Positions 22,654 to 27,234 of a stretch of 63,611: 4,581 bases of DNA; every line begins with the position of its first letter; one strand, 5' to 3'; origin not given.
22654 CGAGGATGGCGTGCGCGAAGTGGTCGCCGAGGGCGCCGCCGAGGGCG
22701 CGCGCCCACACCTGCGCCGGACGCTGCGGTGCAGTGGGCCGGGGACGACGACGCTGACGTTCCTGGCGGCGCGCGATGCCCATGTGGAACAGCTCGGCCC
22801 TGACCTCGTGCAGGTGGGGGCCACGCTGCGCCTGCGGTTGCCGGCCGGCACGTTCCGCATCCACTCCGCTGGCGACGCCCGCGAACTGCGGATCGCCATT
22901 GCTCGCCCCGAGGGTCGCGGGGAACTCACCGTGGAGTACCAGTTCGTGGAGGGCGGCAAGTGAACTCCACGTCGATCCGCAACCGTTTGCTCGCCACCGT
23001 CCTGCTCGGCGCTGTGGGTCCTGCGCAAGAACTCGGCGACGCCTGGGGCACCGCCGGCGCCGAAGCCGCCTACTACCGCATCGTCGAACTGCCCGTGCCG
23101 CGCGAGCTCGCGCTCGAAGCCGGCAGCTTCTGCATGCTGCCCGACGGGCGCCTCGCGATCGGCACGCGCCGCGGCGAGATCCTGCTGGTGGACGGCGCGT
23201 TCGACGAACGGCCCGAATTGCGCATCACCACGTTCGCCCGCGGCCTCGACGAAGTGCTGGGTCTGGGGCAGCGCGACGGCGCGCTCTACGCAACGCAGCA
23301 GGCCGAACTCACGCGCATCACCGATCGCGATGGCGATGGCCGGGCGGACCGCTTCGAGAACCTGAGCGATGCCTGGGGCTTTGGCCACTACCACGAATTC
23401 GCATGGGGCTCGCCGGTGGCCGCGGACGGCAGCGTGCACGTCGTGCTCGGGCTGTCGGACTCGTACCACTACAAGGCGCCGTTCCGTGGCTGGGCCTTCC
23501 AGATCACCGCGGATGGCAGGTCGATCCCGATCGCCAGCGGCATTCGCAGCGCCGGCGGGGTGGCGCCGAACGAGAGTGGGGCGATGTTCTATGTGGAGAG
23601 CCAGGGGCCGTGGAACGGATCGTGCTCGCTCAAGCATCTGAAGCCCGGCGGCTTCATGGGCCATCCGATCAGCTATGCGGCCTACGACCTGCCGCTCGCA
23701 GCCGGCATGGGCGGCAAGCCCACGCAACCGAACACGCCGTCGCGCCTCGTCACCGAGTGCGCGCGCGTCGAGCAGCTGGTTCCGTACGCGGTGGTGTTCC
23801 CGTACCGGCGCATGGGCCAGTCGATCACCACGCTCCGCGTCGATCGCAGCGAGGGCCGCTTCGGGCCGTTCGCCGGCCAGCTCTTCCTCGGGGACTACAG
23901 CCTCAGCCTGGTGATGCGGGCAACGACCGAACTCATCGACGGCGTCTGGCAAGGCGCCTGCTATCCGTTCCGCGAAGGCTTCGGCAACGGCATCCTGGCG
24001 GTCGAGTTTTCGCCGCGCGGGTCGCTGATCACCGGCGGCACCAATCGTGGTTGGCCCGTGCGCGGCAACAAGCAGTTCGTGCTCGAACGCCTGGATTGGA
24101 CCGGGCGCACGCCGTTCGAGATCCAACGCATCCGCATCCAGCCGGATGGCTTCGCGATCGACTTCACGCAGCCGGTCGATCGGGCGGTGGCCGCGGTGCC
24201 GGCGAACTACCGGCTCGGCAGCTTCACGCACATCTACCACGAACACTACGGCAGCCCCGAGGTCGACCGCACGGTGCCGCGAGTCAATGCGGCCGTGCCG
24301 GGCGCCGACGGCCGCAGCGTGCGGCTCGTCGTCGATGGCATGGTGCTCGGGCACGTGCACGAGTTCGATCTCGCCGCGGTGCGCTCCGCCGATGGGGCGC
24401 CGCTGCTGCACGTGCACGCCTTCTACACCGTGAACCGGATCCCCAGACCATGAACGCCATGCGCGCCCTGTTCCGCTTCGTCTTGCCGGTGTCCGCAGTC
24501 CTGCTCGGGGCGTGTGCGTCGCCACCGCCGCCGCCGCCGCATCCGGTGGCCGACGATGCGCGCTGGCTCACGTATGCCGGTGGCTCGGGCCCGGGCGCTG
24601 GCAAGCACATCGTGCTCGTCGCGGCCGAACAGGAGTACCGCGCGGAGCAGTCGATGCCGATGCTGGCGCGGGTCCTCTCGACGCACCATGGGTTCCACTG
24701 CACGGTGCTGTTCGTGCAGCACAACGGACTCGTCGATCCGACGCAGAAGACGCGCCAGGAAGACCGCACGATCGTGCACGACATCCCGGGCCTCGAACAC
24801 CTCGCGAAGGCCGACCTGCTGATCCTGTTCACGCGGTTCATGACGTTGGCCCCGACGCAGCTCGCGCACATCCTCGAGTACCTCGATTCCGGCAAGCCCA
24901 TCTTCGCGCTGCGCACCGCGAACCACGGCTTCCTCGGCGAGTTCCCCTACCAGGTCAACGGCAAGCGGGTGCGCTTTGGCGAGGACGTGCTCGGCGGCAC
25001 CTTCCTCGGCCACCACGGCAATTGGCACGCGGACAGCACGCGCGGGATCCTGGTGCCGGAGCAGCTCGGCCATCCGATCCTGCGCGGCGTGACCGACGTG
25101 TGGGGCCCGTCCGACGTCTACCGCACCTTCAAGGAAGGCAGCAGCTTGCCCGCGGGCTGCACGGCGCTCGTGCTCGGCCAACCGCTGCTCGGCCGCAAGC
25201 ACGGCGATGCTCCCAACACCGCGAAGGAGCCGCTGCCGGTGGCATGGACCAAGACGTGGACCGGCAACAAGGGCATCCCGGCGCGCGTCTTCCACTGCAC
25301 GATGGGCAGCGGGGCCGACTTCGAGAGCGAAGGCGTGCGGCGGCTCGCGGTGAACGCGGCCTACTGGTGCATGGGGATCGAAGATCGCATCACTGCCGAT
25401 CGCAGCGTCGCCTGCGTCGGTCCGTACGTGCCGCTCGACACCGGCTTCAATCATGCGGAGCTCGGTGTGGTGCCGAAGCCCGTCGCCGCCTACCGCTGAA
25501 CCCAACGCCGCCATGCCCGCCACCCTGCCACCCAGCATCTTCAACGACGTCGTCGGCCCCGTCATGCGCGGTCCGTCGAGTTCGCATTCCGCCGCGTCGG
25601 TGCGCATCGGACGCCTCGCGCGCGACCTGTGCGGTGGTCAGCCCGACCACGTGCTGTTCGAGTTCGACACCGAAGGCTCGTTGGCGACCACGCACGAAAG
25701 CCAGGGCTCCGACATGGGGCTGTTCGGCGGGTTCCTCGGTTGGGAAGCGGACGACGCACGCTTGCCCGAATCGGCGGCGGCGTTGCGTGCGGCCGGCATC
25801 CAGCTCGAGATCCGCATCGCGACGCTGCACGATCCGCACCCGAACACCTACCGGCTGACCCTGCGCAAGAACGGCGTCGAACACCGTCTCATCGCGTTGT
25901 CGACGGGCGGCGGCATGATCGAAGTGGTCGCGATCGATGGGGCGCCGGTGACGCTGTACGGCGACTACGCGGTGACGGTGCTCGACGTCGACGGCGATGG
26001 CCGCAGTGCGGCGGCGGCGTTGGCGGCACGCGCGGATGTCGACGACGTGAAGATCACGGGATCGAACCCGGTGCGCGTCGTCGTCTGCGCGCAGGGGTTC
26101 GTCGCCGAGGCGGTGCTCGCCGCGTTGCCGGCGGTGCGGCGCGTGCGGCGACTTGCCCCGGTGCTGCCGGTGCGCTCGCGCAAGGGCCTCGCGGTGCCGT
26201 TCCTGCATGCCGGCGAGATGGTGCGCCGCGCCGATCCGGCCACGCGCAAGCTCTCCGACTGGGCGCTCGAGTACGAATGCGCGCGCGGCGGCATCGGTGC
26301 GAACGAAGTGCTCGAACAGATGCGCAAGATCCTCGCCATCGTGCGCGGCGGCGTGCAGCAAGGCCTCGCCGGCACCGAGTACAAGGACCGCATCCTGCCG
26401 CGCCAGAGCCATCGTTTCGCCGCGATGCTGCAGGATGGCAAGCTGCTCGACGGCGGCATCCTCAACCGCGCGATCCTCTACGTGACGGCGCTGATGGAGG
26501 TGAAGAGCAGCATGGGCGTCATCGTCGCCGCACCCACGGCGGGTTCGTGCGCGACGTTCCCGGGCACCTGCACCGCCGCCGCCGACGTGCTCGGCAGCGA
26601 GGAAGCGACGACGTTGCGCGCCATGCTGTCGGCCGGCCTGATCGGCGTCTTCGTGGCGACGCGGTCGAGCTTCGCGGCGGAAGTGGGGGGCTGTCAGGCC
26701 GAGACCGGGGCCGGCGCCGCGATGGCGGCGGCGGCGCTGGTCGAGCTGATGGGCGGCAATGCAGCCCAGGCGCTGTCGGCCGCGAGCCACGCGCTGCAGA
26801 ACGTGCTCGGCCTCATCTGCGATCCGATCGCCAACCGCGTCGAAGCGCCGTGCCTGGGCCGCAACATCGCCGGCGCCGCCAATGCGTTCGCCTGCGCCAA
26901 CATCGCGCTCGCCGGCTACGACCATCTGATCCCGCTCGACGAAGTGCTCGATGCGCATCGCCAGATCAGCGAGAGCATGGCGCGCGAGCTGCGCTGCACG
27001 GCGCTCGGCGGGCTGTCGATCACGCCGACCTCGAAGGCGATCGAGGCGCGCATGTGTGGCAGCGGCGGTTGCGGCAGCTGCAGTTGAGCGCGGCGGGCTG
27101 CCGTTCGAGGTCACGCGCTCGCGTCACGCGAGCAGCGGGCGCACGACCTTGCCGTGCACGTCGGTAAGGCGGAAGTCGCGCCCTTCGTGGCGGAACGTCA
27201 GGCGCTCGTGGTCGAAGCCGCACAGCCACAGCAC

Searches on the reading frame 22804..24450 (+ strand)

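Call 14: search_protein_families(library=pfam, proteins=[window:22804-24450:+], max_evalue=0.001)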
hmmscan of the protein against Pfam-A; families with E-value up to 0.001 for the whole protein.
window:22804-24450:+ (549 aa): 1 family
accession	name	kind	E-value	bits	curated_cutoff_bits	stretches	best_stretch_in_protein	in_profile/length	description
PF23500.1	DUF7133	-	9.3e-06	25.6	27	1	141-269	76-209/385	Domain of unknown function (DUF7133)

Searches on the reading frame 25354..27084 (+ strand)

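Call 14: search_protein_families(library=pfam, proteins=[window:25354-27084:+], max_evalue=0.001)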
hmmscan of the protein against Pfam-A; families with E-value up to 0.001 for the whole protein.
window:25354-27084:+ (577 aa): 2 families
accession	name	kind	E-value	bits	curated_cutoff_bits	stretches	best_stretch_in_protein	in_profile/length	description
PF03313.21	SDH_alpha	-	4.4e-61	207.3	26.4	1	302-554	8-259/260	Serine dehydratase alpha chain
PF03315.21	SDH_beta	-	0.0004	21.2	26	0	73-148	11-89/155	Serine dehydratase beta chain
